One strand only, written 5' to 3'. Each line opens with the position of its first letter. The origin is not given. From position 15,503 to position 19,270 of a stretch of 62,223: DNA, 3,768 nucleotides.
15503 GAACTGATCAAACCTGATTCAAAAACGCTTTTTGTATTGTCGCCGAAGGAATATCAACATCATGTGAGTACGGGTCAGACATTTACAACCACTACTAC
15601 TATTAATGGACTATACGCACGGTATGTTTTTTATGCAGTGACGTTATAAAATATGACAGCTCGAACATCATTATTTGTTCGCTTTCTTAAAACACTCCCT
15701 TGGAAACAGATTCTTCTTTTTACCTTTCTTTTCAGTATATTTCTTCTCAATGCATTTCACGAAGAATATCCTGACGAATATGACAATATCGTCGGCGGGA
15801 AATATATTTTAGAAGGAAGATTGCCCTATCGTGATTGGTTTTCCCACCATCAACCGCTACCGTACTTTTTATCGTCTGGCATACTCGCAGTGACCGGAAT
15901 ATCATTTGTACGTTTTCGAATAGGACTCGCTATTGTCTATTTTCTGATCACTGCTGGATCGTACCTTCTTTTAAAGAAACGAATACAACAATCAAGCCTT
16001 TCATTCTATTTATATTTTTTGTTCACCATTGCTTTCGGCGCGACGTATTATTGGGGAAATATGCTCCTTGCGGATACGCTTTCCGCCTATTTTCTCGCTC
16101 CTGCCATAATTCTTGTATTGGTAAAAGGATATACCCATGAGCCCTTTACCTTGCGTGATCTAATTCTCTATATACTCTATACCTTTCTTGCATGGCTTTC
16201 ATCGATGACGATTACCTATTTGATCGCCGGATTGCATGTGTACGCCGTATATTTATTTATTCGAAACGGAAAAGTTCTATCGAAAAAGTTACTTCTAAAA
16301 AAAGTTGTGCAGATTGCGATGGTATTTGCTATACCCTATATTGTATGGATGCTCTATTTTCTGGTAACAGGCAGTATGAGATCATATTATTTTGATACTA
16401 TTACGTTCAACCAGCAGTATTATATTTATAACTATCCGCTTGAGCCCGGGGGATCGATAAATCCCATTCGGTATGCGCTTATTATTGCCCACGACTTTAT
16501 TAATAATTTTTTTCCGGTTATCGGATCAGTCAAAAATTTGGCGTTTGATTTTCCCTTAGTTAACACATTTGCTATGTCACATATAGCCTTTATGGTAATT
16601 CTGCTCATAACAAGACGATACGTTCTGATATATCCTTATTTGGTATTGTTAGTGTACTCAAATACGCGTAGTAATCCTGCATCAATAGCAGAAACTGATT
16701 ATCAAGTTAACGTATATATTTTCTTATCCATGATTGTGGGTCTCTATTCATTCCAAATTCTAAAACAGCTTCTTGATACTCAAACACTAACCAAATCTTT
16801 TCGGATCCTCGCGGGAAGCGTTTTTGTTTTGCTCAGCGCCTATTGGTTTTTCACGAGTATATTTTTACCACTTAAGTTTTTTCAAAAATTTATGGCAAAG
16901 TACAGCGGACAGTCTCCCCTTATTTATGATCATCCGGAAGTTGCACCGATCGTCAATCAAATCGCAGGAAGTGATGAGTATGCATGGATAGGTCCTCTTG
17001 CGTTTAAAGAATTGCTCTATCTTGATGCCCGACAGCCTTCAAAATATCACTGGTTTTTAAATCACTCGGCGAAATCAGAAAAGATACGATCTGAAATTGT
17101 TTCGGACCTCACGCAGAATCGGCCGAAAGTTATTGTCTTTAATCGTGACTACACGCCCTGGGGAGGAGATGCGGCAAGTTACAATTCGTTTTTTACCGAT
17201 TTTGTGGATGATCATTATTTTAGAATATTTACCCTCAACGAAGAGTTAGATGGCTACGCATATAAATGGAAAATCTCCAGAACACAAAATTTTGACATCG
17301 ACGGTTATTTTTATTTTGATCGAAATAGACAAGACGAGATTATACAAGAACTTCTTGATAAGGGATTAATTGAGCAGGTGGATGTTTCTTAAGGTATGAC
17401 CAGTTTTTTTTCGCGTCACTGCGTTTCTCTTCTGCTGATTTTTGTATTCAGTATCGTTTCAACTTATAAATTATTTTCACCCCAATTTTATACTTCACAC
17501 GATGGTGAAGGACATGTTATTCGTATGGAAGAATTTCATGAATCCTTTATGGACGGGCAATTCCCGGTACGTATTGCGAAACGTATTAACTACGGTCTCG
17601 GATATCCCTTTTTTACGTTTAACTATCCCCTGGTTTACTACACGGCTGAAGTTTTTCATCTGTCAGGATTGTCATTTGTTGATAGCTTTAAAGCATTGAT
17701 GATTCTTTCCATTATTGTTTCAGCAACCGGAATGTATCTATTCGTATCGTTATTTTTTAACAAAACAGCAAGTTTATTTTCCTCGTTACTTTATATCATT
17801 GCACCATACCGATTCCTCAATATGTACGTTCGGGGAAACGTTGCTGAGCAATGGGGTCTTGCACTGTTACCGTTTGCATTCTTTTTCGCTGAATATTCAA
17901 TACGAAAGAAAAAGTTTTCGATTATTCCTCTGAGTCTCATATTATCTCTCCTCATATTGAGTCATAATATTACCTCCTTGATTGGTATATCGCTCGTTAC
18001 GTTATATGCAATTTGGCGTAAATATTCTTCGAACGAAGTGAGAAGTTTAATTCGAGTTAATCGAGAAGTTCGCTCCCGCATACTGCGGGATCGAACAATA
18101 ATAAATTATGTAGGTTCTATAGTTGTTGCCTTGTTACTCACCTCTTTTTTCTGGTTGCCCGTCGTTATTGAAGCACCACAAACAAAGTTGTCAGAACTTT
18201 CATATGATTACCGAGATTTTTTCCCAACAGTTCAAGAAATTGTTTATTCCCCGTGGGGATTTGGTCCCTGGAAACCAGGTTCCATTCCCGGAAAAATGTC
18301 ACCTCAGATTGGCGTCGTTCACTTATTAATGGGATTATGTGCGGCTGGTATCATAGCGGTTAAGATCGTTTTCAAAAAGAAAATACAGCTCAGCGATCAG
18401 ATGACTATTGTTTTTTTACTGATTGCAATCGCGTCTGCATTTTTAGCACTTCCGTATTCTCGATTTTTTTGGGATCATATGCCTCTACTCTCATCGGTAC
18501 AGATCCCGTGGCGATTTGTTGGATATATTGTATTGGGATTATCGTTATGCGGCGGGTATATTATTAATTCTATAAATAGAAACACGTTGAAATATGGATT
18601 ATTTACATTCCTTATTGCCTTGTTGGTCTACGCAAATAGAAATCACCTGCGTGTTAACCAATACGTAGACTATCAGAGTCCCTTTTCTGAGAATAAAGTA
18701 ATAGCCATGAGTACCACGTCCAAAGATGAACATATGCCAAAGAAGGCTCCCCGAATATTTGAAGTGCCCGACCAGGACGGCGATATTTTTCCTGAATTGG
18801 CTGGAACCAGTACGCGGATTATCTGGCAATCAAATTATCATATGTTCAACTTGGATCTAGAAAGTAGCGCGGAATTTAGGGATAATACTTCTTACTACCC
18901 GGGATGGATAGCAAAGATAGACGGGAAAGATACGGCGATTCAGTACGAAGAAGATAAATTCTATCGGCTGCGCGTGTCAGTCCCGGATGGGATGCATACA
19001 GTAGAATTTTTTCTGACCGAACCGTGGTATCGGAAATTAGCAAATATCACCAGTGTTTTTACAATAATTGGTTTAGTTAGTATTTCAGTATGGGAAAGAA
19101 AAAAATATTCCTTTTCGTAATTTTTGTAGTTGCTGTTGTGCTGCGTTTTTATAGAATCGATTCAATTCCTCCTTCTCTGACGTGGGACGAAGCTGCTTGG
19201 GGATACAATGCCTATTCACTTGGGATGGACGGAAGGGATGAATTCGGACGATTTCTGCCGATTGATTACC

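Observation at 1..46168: Nineteen GT-C-fold membrane glycosyltransferase genes from at least 7 families packed into ~46 kb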

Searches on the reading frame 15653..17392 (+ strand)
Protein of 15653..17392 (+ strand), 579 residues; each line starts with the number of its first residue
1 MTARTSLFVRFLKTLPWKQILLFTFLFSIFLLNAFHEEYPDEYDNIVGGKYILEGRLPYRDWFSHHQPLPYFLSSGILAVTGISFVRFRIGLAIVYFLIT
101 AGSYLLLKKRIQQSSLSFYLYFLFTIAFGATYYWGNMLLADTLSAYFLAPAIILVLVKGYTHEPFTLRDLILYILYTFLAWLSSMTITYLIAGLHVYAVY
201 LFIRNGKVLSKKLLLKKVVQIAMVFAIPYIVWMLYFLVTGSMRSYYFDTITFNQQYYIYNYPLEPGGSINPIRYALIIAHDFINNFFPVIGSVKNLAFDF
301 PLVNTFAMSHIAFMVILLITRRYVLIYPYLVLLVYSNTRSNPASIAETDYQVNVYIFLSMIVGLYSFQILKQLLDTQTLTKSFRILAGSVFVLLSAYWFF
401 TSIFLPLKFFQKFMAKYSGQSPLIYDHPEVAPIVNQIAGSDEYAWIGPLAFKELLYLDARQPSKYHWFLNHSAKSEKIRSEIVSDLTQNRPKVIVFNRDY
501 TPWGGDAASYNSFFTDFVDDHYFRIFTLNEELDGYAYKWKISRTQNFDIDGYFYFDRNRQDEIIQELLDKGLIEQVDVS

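Call 4: search_protein_families(library=pfam, max_evalue=0.01, proteins=[window:15653-17392:+])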
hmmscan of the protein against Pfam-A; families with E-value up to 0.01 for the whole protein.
window:15653-17392:+ (579 aa): 0 families

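Call 13: search_protein_families(library=ncbifam, max_evalue=1, proteins=[window:15653-17392:+])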
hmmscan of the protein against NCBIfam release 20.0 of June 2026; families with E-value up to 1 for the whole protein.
window:15653-17392:+ (579 aa): 0 families

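Call 14: search_protein_families(library=pfam, max_evalue=10, proteins=[window:15653-17392:+])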
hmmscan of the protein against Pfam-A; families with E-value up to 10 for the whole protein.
window:15653-17392:+ (579 aa): 1 family
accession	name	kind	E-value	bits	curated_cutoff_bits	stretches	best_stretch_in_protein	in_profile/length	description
PF12202.14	OSR1_C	-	0.058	13.9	22.4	1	539-578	13-51/63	Oxidative-stress-responsive kinase 1 C-terminal domain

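Call 32: find_homologous_proteins(query=window:15653-17392:+, max_evalue=0.00001)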
Query window:15653-17392:+ (579 aa): 141 proteins with E <= 0.00001 among 8000 candidates; the best 120 are listed.
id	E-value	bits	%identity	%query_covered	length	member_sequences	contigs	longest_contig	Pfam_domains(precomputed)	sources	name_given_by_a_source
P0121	0.0e+0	1288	100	100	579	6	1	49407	-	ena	-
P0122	0.0e+0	1030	76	100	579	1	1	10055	-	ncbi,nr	ncbi:hypothetical protein HY469_02935 [Candidatus Roizmanbacteria bacterium]|nr:hypothetical protein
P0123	7.4e-209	713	53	98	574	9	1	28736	-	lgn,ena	-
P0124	2.9e-203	695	53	98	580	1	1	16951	-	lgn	-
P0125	1.7e-197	676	51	98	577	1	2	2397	-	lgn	-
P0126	2.1e-195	669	52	98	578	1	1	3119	-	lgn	-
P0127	3.2e-194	665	53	94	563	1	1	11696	-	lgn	-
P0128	5.8e-190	651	50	100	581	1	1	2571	-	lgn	-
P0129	1.9e-185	636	50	96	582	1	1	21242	-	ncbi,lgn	-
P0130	4.2e-185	635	51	98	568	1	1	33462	-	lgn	-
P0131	2.5e-184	632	49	98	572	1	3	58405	-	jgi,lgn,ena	-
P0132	8.6e-184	631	50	97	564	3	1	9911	-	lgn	-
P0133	1.1e-182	627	50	96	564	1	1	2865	-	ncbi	-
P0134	4.5e-182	625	48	98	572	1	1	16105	-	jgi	jgi:hypothetical protein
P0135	4.9e-180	618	48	97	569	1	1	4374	-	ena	-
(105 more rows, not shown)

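Call 45: predict_structure(alignment_id=A2)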
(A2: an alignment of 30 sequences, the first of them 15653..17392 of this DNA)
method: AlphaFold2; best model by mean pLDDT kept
length: 579 residues; sequences in the alignment: 30
mean_pLDDT: 91.6   pTM: 0.90
mean pLDDT of the five models: 91.6, 91.2, 90.5, 89.2, 88.4
residues with pLDDT >= 90: 422; 70-90: 139; 50-70: 18; < 50: 0
segments of 3 or more residues with pLDDT < 50: none
pLDDT, mean of each block of 10 residues (from residue 1): 76 89 95 87 95 95 92 98 95 97 96 93 94 92 97 97 96 98 92 96 82 92 96 93 92 74 71 89 93 89 95 97 94 90 86 95 97 92 96 96 93 85 83 95 93 95 86 82 95 94 76 93 95 93 88 96 97 92
secondary structure, 60 per line:
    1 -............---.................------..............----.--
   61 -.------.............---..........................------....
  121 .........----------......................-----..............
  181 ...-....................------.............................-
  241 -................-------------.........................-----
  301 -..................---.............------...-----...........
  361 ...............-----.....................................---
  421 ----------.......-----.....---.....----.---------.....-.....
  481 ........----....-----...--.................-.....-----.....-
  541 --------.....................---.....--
elements in order: H2-13 H17-33 H40-53 H69-81 H85-110 H117-129 H140-161 H167-183 H185-204 H211-239 H242-257 H271-295 H302-319 H323-335 H350-375 H381-417 H431-437 E443-447 H451-455 H470-474 H476-488 E493-496 H507-521 H525-529 E535-539 H549-552 E553-556 H557-569 E573-577
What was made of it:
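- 15653..17392 (+): GT-C of the Pfam-less 'HHQ' family (modelled). AF2 pLDDT 91.6 (call 45).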

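Call 47: fold_search(model_id=the predicted structure, library=pdb)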
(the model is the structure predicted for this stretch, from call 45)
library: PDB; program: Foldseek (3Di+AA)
matches with E <= 10: 224; with E <= 0.001: 8
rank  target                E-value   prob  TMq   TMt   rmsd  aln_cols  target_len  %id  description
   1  9n9j_I                3.4e-05  1.00  0.41  0.35  13.3       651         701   12  Structure of a GRP94 folding intermediate engaged with a CCDC134- and FKBP11-bound secretory translocon (released 2025-11-19)
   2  5f15                  1.1e-04  1.00  0.41  0.44  13.0       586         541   13  Crystal Structure of ArnT from Cupriavidus metallidurans bound to Undecaprenyl phosphate (released 2016-02-17)
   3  8b6l_I                1.2e-04  1.00  0.42  0.37  12.3       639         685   13  Subtomogram average of the human Sec61-TRAP-OSTA-translocon (released 2022-12-07)
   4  3rce_A                1.2e-04  1.00  0.42  0.37  12.1       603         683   14  Bacterial oligosaccharyltransferase PglB (released 2011-06-15)
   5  8age_A                1.5e-04  1.00  0.44  0.41  12.0       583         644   15  Structure of yeast oligosaccharylransferase complex with acceptor peptide bound (released 2022-12-07)
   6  6s7o_A                2.0e-04  1.00  0.41  0.38  14.5       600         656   12  Cryo-EM structure of human oligosaccharyltransferase complex OST-A (released 2019-12-18)
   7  7oci_F                5.0e-04  1.00  0.36  0.34  13.9       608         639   13  Cryo-EM structure of yeast Ost6p containing oligosaccharyltransferase complex (released 2022-02-16)
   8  5ezm                  5.2e-04  1.00  0.42  0.45  12.1       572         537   12  Crystal Structure of ArnT from Cupriavidus metallidurans in the apo state (released 2016-02-17)
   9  9i5k_A                2.2e-03  1.00  0.40  0.46  11.5       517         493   13  Structure of the Chaetomium thermophilum Pmt4 homodimer (C2 symmetry) (released 2025-12-24)
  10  6ftg_5                2.2e-03  1.00  0.45  0.41  14.2       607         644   12  Subtomogram average of OST-containing ribosome-translocon complexes from canine rough microsomal membranes (released 2018-03-21)
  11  8imx_U                2.1e-02  0.99  0.29  0.38  15.7       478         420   12  Cryo-EM structure of GPI-T with a chimeric GPI-anchored protein (released 2023-08-16)
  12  7wld_U                2.7e-02  0.98  0.29  0.38  17.1       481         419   14  Cryo-EM structure of the human glycosylphosphatidylinositol transamidase complex at 2.53 Angstrom resolution (released 2022-04-27)
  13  9e61_A                5.0e-02  1.00  0.28  0.23   6.5       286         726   16  Cryo-EM structure of Saccharomyces cerevisiae Pmt4 apo form (released 2025-10-15)
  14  9e6i_B                6.0e-02  1.00  0.28  0.23   6.4       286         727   15  Cryo-EM structure of Saccharomyces cerevisiae Pmt4-Ccw5 complex (released 2025-10-15)
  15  9e61_B                6.0e-02  1.00  0.28  0.23   6.4       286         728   15  Cryo-EM structure of Saccharomyces cerevisiae Pmt4 apo form (released 2025-10-15)
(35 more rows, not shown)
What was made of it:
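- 15653..17392 (+): The top 16 Foldseek PDB hits are all GT-C-fold proteins (STT3, ArnT, PglB, Pmt4, PIG-U, EmbC) (call 47).
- On GT-C superfamily: The top 16 Foldseek PDB hits are all GT-C-fold proteins, and the top 10 (E 3e-5 to 2e-3, TM-score 0.36-0.46) are STT3, ArnT, PglB and Pmt4 (call 47).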

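Call 53: search_protein_families(library=pfam, alignment_id=A2, max_evalue=0.01)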
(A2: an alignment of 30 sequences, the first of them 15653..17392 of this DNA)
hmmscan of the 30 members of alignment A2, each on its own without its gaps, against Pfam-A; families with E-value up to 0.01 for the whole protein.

A. member 1, window:15653-17392:+ (579 aa): 0 families

B. families by the number of members that match (of 30 scanned): 1 family
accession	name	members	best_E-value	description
PF11137.13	DUF2909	1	0.00027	Protein of unknown function (DUF2909)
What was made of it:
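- Tried and rejected: A Pfam scan of 30 HHQ-family members found no GT-C family (call 53).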

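Call 80: search_protein_representatives(alignment_id=A2)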
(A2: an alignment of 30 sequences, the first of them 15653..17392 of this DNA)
Query: 30 sequences, 571 profile positions. Proteins with E-value up to 0.001 (for the whole library): 2012; up to 1e-10: 916; up to 1e-30: 191. The best 150 are listed.
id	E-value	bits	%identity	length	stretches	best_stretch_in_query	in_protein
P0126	3.5e-233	791.9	-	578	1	7-568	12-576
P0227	8.4e-211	718.1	-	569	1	1-566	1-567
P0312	1.2e-203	694.4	-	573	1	7-567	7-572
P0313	8.4e-202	688.3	-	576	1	2-569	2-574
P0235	6.7e-199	678.8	-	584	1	13-566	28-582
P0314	1.1e-198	678.0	-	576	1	9-568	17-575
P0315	1.5e-198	677.6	-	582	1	12-569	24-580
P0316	6.9e-193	658.9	-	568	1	9-566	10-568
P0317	3.2e-190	650.1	-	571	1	9-568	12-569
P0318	5.9e-188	642.6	-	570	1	10-570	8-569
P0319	1.4e-186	638.1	-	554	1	12-569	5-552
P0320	1.2e-182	625.1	-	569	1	9-569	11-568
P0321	2.7e-175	600.8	-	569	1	9-568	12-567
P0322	3.1e-173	594.0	-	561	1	15-568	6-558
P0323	1.0e-169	582.4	-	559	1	14-567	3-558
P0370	4.7e-72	260.0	-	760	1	12-525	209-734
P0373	5.5e-69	249.8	-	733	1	15-564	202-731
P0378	9.5e-66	239.2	-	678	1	8-539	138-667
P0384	2.9e-63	230.9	-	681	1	7-525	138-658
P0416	6.9e-53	196.7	-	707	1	20-520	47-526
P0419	7.8e-52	193.2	-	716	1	13-517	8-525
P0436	1.7e-45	172.3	-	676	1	15-524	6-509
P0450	2.8e-41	158.4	-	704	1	8-519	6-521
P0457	4.3e-38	147.8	-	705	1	9-533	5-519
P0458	2.0e-37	145.7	-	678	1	24-523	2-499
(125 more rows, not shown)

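Call 81: search_protein_families(library=pfam, max_evalue=0.01, proteins=[P0370, P0373, P0378, P0384, P0416, P0419, P0436, P0450, P0457, P0458])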
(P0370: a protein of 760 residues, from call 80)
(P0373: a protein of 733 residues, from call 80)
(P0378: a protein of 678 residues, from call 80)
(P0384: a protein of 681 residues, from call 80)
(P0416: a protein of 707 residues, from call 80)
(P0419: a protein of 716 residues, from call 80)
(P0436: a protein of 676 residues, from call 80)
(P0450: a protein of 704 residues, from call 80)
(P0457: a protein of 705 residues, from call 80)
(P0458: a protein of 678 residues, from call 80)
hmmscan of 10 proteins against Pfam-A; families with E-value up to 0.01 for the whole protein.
P0370 (760 aa): 1 family
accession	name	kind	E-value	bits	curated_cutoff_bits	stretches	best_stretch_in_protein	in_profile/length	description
PF13231.12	PMT_2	-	0.0043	17.7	26.1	1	260-396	2-135/160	Dolichyl-phosphate-mannose-protein mannosyltransferase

P0373 (733 aa): 0 families

P0378 (678 aa): 1 family
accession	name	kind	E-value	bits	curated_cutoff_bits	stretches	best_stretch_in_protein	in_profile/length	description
PF04138.20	GtrA_DPMS_TM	-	2.1e-26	92.8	26.1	2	17-130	2-117/117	GtrA/DPMS, transmembrane domain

P0384 (681 aa): 1 family
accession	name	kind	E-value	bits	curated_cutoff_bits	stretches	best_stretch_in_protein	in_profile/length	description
PF04138.20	GtrA_DPMS_TM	-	2.6e-22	79.6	26.1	2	18-131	2-117/117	GtrA/DPMS, transmembrane domain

P0416 (707 aa): 1 family
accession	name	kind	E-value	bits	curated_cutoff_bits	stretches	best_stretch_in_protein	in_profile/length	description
PF13231.12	PMT_2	-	1.2e-08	35.8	26.1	1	90-233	2-146/160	Dolichyl-phosphate-mannose-protein mannosyltransferase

P0419 (716 aa): 0 families

P0436 (676 aa): 0 families

P0450 (704 aa): 0 families

P0457 (705 aa): 0 families

P0458 (678 aa): 0 families
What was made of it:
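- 15653..17392 (+): Relatives are fused to GtrA or pass PMT_2 (calls 80, 81).
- HHQ-family relatives are fused to the GtrA flippase domain (call 81).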

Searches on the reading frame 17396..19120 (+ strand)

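Call 4: search_protein_families(library=pfam, max_evalue=0.01, proteins=[window:17396-19120:+])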
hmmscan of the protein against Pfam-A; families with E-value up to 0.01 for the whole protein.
window:17396-19120:+ (574 aa): 1 family
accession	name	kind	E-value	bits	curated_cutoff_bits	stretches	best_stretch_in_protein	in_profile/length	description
PF10131.15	PTPS_related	-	2.4e-06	26.7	26.4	1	78-411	6-301/621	6-pyruvoyl-tetrahydropterin synthase related domain; membrane protein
